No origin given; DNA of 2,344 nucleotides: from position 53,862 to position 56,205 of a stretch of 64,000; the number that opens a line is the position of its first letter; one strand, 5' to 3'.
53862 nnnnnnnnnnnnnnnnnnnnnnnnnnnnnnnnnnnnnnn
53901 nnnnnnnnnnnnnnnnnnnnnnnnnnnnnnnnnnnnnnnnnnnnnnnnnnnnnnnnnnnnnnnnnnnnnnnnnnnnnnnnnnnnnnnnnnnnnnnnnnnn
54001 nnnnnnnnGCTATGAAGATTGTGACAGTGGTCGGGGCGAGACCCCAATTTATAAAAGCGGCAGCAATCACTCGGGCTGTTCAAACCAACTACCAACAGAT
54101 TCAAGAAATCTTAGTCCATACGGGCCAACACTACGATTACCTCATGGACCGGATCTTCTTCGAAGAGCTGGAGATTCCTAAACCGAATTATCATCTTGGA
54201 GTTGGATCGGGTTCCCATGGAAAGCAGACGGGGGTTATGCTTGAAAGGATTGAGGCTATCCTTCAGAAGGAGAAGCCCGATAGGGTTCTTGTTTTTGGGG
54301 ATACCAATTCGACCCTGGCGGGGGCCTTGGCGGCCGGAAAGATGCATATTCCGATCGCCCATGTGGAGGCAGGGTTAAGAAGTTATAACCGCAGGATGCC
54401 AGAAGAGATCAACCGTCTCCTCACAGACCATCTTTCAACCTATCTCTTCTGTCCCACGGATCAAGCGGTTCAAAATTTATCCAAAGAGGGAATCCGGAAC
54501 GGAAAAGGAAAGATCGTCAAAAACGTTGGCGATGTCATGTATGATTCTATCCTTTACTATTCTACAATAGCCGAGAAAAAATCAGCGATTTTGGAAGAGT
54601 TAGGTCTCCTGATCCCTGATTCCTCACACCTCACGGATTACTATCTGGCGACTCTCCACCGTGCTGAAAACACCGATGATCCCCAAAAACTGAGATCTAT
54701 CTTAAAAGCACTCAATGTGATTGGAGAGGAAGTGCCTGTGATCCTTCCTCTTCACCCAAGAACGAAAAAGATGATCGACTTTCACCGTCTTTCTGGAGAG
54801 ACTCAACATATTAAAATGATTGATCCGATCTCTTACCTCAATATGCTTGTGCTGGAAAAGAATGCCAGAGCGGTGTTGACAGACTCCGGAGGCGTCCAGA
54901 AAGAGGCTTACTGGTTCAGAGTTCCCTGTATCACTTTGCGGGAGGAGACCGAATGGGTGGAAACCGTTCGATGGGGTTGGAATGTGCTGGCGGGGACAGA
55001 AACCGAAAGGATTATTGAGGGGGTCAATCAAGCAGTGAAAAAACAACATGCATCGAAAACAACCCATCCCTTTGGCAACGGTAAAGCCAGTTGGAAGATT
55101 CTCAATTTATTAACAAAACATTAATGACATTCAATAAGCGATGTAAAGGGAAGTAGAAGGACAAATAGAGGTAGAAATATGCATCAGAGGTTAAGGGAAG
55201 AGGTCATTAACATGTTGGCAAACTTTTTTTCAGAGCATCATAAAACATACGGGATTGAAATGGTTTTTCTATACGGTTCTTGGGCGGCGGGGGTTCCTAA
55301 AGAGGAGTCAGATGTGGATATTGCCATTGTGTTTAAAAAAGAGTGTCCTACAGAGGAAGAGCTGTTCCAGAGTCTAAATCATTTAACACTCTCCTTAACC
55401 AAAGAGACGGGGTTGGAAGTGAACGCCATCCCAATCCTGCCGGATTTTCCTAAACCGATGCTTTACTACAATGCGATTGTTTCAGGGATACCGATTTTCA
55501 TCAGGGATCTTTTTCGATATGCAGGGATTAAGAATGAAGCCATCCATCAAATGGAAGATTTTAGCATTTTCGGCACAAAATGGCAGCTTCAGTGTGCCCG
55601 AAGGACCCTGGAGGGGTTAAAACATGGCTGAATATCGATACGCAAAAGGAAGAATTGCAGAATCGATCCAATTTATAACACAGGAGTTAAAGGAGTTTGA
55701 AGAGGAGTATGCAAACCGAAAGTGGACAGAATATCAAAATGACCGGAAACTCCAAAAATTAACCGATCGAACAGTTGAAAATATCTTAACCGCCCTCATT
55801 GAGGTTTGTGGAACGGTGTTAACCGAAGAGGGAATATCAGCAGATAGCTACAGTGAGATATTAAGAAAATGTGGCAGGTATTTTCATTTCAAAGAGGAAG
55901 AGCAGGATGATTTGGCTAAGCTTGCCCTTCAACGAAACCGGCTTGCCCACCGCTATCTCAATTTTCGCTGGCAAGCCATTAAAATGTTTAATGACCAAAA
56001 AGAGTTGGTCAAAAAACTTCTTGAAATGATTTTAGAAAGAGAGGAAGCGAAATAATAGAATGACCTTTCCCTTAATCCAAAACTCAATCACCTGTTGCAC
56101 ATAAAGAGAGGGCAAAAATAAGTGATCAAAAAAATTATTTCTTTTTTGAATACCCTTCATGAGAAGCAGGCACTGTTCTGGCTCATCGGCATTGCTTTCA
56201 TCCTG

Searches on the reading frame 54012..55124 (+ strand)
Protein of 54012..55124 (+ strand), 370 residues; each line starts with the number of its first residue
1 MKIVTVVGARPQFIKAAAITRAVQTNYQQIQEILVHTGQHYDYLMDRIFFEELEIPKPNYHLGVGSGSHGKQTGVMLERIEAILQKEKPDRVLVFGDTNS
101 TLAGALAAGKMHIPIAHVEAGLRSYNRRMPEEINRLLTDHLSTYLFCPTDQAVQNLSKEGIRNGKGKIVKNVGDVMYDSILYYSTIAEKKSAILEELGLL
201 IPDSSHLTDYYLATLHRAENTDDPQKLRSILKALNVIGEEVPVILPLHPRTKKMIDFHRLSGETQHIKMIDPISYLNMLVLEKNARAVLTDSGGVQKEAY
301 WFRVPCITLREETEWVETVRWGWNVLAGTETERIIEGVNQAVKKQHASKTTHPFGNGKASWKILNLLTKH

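Call 5: search_protein_families(library=pfam, proteins=[window:54012-55124:+], max_evalue=0.001)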
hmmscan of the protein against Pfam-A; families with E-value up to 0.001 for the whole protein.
window:54012-55124:+ (370 aa): 1 family
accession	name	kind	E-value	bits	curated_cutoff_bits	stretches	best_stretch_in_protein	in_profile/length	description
PF02350.25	Epimerase_2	-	2.4e-111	372.4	30.6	1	28-367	7-346/347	UDP-N-acetylglucosamine 2-epimerase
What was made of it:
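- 52423..55124 (+): GFO/IDH/MocA oxidoreductase, hexapeptide acetyltransferase and UDP-GlcNAc 2-epimerase: a WbpB/D/I-like nucleotide-sugar pathway in the backbone. Pfam (call 5).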

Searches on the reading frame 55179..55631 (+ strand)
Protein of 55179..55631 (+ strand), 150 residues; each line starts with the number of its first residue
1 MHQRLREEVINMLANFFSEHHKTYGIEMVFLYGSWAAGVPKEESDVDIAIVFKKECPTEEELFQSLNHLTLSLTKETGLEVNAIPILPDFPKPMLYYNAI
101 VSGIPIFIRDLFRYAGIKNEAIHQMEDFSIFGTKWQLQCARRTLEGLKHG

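Call 5: search_protein_families(library=pfam, proteins=[window:55179-55631:+], max_evalue=0.001)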
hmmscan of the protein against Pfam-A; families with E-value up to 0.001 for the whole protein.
window:55179-55631:+ (150 aa): 3 families
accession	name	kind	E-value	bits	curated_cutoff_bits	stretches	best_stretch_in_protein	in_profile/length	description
PF18765.7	Polbeta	-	8.7e-11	42.3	26.9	1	24-110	11-91/93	Polymerase beta, Nucleotidyltransferase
PF01909.29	NTP_transf_2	-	1.7e-07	32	21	1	12-63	3-51/93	Nucleotidyltransferase domain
PF22600.2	MTPAP-like_central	-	3.6e-06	27.5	27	1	3-75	19-89/139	Poly(A) RNA polymerase, mitochondrial-like, central palm domain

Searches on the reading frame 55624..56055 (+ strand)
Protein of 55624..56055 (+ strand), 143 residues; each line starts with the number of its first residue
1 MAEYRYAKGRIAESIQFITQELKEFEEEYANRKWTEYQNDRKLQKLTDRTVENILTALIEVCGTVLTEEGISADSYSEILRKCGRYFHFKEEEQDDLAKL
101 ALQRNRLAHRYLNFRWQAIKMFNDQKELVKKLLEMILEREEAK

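Call 5: search_protein_families(library=pfam, proteins=[window:55624-56055:+], max_evalue=0.001)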
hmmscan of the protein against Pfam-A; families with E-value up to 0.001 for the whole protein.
window:55624-56055:+ (143 aa): 2 families
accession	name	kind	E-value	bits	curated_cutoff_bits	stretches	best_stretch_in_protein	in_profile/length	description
PF01934.22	HepT-like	-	1.9e-10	40.9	23.5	1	19-117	2-100/120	Ribonuclease HepT-like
PF18735.6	HEPN_RiboL-PSP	-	1e-05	25.9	28.4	1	24-136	75-182/191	RiboL-PSP-HEPN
